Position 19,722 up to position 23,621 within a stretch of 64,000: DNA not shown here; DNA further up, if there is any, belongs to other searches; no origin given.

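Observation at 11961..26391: Compositionally distinct island: TetR regulator translationally coupled to two giant surface proteins (4513 aa in total)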

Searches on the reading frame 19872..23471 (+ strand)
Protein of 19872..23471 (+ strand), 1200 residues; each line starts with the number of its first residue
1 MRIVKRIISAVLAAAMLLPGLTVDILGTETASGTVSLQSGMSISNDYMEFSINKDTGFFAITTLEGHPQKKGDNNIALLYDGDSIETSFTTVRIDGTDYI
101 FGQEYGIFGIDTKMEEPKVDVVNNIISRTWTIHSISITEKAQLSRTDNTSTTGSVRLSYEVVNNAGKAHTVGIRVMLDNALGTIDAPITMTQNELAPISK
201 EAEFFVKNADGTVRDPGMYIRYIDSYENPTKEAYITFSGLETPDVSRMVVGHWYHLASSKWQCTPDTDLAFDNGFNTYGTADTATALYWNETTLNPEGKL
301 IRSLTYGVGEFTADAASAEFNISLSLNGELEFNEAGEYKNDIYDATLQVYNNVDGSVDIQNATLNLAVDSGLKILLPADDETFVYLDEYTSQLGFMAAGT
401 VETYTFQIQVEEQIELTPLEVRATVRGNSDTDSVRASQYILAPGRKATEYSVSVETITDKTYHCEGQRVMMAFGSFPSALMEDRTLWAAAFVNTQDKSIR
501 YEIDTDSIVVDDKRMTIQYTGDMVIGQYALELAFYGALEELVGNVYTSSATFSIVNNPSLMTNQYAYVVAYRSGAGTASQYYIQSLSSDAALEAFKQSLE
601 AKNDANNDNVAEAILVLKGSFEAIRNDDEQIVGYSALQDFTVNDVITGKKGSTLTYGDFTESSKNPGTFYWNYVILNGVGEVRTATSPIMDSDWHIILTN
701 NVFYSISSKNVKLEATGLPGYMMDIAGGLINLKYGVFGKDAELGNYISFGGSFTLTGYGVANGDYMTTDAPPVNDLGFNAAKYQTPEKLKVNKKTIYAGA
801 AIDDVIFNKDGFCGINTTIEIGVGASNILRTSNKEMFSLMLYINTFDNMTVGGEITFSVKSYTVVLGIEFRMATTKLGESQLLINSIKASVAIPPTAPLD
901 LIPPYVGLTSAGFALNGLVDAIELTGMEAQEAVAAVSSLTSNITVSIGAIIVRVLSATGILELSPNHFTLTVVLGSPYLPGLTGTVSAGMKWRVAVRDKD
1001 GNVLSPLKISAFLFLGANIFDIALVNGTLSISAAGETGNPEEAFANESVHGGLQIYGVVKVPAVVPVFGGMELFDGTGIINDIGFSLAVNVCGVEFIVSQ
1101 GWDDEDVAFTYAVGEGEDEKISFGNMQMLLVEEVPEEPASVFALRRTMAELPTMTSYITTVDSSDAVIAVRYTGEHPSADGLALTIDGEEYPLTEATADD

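Call 51: predict_structure(alignment_id=A1)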
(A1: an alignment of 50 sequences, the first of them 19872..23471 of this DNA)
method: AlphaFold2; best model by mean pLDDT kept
length: 1200 residues; sequences in the alignment: 50
mean_pLDDT: 76.1   pTM: 0.41
mean pLDDT of the five models: 76.1, 74.5, 74.2, 72.9, 72.4
residues with pLDDT >= 90: 208; 70-90: 669; 50-70: 219; < 50: 104
segments of 3 or more residues with pLDDT < 50: 1-4, 14-38, 146-151, 312-317, 782-790, 830-832, 1112-1126, 1135-1152
pLDDT, mean of each block of 10 residues (from residue 1): 53 48 29 38 77 82 65 55 69 88 64 79 78 88 57 78 88 90 83 79 83 79 73 72 78 86 85 80 91 88 79 48 80 76 87 72 88 82 84 82 88 76 83 76 62 80 75 81 78 80 81 82 85 75 79 77 75 86 89 89 75 92 79 89 94 90 77 93 88 92 88 84 62 82 88 72 53 56 48 73 90 89 66 70 84 87 88 76 89 81 85 88 72 75 90 86 90 83 90 79 76 89 87 74 66 86 67 83 79 73 65 40 48 44 32 59 58 59 69 63
secondary structure, 60 per line:
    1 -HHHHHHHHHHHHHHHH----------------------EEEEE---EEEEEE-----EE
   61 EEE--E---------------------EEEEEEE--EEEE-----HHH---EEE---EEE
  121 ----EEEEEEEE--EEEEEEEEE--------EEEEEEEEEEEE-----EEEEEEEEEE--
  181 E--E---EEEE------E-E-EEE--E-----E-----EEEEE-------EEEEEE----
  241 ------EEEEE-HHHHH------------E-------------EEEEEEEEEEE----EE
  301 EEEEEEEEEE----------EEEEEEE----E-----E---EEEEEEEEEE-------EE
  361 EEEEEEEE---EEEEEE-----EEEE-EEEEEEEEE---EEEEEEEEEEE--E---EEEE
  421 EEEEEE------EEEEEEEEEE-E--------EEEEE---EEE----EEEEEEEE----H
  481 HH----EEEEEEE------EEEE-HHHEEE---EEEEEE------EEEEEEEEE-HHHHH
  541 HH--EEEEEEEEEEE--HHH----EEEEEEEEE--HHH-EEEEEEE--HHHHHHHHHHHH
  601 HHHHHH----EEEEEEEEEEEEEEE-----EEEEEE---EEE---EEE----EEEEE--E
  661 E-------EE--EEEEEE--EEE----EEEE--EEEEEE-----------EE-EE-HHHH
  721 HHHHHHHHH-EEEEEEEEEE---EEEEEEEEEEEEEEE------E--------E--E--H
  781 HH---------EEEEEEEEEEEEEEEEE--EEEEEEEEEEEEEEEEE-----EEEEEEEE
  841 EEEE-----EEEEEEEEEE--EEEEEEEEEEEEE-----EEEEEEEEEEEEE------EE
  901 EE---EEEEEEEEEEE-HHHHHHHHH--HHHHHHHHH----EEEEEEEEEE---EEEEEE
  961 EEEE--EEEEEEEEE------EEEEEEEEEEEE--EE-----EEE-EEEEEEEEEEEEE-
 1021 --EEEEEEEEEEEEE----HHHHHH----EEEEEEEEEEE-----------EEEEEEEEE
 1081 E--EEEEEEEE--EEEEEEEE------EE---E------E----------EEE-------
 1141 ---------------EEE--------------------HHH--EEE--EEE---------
elements in order (helices of 4 or more, strands of 3 or more residues): H2-17 E40-44 E48-53 E59-63 E88-94 E97-100 E112-114 E118-120 E125-132 E135-143 E152-163 E169-178 E188-191 E202-204 E219-223 E231-236 E247-251 H253-257 E284-294 E299-310 E321-327 E342-351 E359-368 E372-377 E383-386 E388-396 E400-410 E417-426 E433-442 E453-457 E461-463 E468-475 E487-493 E500-503 E508-510 E514-519 E526-534 H536-542 E545-555 E565-573 E580-586 H589-606 E611-625 E631-636 E640-642 E646-648 E653-657 E673-678 E681-683 E688-691 E694-699 H717-729 E731-740 E744-758 E792-808 E811-827 E833-844 E850-859 E862-874 E880-892 E899-902 E906-916 H918-926 H929-937 E942-951 E955-964 E967-975 E982-993 E1003-1005 E1007-1019 E1023-1035 H1040-1045 E1050-1060 E1072-1081 E1084-1091 E1094-1101 E1131-1133 E1156-1158 E1184-1186 E1189-1191
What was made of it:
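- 22059..23171 (+): G2 aa ~730-1100: a hydrophobic, Gly-rich block modelled as about 20 long antiparallel strands. AF2 secondary structure, pLDDT mostly 75-90 (call 51).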

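Call 55: fold_search(model_id=the predicted structure, library=pdb)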
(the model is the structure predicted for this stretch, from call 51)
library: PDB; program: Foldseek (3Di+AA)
matches with E <= 10: 1184; with E <= 0.001: 90
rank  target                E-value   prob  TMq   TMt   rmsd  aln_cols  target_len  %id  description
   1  8h1r_D                6.5e-06  0.72  0.09  0.12  34.0      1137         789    9  Crystal structure of LptDE-YifL complex (released 2023-10-25)
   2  1v7v                  1.0e-05  1.00  0.15  0.22   8.8       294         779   11  Crystal structure of Vibrio proteolyticus chitobiose phosphorylase (released 2004-06-22)
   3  1nug_B                1.3e-05  1.00  0.08  0.13  20.3       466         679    8  Role of Calcium Ions in the Activation and Activity of the Transglutaminase 3 Enzyme (2 calciums, 1 Mg, inactive form) (released 2003-04-22)
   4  7q62_B                1.5e-05  0.82  0.10  0.12  39.6       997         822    9  Structure of TEV cleaved A2ML1 dimer (A2ML1-TT dimer) (released 2022-04-20)
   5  8hob_A                1.9e-05  1.00  0.14  0.20   8.7       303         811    8  The cryo-EM structure of cellobiose phosphorylase from Clostridium thermocellum ( variant) (released 2024-03-20)
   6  8hnu_A                2.4e-05  1.00  0.12  0.15   9.7       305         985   12  Cellodextrin phosphorylase stable variant from Clostridium thermocellum (released 2023-12-13)
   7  5nz7_B                2.4e-05  1.00  0.12  0.15   9.7       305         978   12  Clostridium thermocellum cellodextrin phosphorylase ligand free form (released 2017-08-09)
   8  8ho7_A                2.5e-05  1.00  0.14  0.21   9.3       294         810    9  The cryo-EM structure of cellobiose phosphorylase from Clostridium thermocellum (released 2023-12-13)
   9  1ggy_A                2.6e-05  1.00  0.08  0.13  20.2       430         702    7  HUMAN FACTOR XIII WITH YTTERBIUM BOUND IN THE ION SITE (released 1999-02-16)
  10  9grx_2                3.0e-05  1.00  0.13  0.44  10.0       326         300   10  NDH-PSI-LHCI supercomplex from S. oleracea (released 2025-02-12)
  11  7som_D                3.0e-05  0.30  0.06  0.05  45.9      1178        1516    9  Ciliary C2 central pair apparatus isolated from Chlamydomonas reinhardtii (released 2022-04-13)
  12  8ho8_A                3.4e-05  1.00  0.14  0.20   8.9       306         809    9  The cryo-EM structure of cellobiose phosphorylase from Clostridium thermocellum in complex with cellobiose (released 2023-12-13)
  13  5nz7_A                3.6e-05  1.00  0.12  0.15   9.7       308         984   12  Clostridium thermocellum cellodextrin phosphorylase ligand free form (released 2017-08-09)
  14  8yaq_A                3.8e-05  1.00  0.13  0.15   9.5       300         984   13  Cryo-EM structure of cellodextrin phosphorylase from Clostridium thermocellum with cellodextrin ligands (released 2025-02-12)
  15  3t4a_A                4.4e-05  0.77  0.07  0.11  34.8       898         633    8  Structure of a truncated form of Staphylococcal Complement Inhibitor B bound to human C3c at 3.4 Angstrom resolution (released 2011-11-23)
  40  7nyc_A                1.7e-04  0.63  0.11  0.09  38.4      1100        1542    8  cryoEM structure of 3C9-sMAC (released 2021-10-06)
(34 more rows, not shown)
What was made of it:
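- Foldseek links G2 to the N-domains of GH94 enzymes and to OpgD, with probability 0.99-1.0 (call 55). There is a weak Foldseek match to the Sap S-layer protein (call 55).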

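Call 74: search_dna_similar(query=window:19872-23471:+, collection=plasmids, mode=protein, max_rows=10)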
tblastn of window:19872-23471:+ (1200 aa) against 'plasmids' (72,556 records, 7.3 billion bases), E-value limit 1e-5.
Records with a match: 3; places in all: 3; records where one place covers at least 80% of the query: 0.
Best place of each record, by identity: <60% 3.
By first word of the organism name: Bacillus 3.
By predicted mobility (MOB-suite, as given by PLSDB): non-mobilizable 3.
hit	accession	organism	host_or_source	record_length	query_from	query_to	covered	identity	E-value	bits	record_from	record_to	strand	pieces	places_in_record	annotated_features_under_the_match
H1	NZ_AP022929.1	Bacillus cereus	-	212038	31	413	32%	24.2%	3e-13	82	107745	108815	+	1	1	hypothetical protein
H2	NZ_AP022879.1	Bacillus cereus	-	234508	31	413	32%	24.2%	3e-13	82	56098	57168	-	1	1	alpha/beta hydrolase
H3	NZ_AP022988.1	Bacillus cereus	-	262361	31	413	32%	24.2%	3e-13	82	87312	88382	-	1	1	hypothetical protein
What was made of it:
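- Tried and rejected: In plasmids only a 24%-identical partial match in Bacillus cereus (call 74).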

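Call 103: search_solved_structures(query=A1, max_evalue=1)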
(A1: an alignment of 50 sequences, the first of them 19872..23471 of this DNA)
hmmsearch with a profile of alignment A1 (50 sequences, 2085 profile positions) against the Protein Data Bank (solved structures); distinct sequences matched with E-value up to 1: 13.
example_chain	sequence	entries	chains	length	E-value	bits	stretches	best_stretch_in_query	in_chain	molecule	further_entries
6bt4_A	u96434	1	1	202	1.2e-19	72.3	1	1907-2076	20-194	S-layer protein sap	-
9g93_A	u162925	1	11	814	2.6e-19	71.2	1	1883-2076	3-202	S-layer protein sap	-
3pyw_A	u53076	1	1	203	4.1e-19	70.6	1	1911-2076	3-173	S-layer protein sap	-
4aq1_A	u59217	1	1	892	5.4e-18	66.8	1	1918-2081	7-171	SBSB PROTEIN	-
4aq1_C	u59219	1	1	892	5.4e-18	66.8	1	1918-2081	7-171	SBSB PROTEIN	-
8bys_A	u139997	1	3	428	1.1e-09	39.3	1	2010-2080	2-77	S-layer homology domain-containing protein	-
8bz2_A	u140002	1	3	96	1.7e-09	38.7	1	2029-2080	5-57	S-layer homology domain-containing protein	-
8bym_A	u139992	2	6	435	1.3e-08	35.7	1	1969-2080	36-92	S-layer homology domain-containing protein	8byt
7zgx_A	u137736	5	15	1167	3.3e-07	31.1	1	2031-2079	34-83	S-layer protein SlpA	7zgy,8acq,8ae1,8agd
1fnf_A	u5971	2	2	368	0.003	18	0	1352-1423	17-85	FIBRONECTIN | Isoform 1 of Fibronectin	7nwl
3t1w_A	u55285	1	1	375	0.005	17.2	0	1352-1423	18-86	four-domain fibronectin fragment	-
7quz_AAA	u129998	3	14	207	0.035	14.4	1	1657-1742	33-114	Beta-1,3-glucanase bglH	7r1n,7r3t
6fwx_A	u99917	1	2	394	0.36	11.1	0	1597-1744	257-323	Titin,Titin,Titin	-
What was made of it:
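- On SLH-anchored cell-wall proteins: PDB profile match to the SLH domains of Sap and SbsB (call 103).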

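Call 105: find_related_loci(query=A1, collection=viral_contigs, flank=10000)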
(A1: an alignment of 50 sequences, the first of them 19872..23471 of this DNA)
Query A1 (1200 aa) in viral_contigs; peptide patterns used: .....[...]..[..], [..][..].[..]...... (x = any residue, [..] = any of these).
7 stretches matched a pattern, but none encodes a relative of the query by tblastn (E <= 1e-3).
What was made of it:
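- Tried and rejected: No G2 relative in IMG/VR (call 105).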
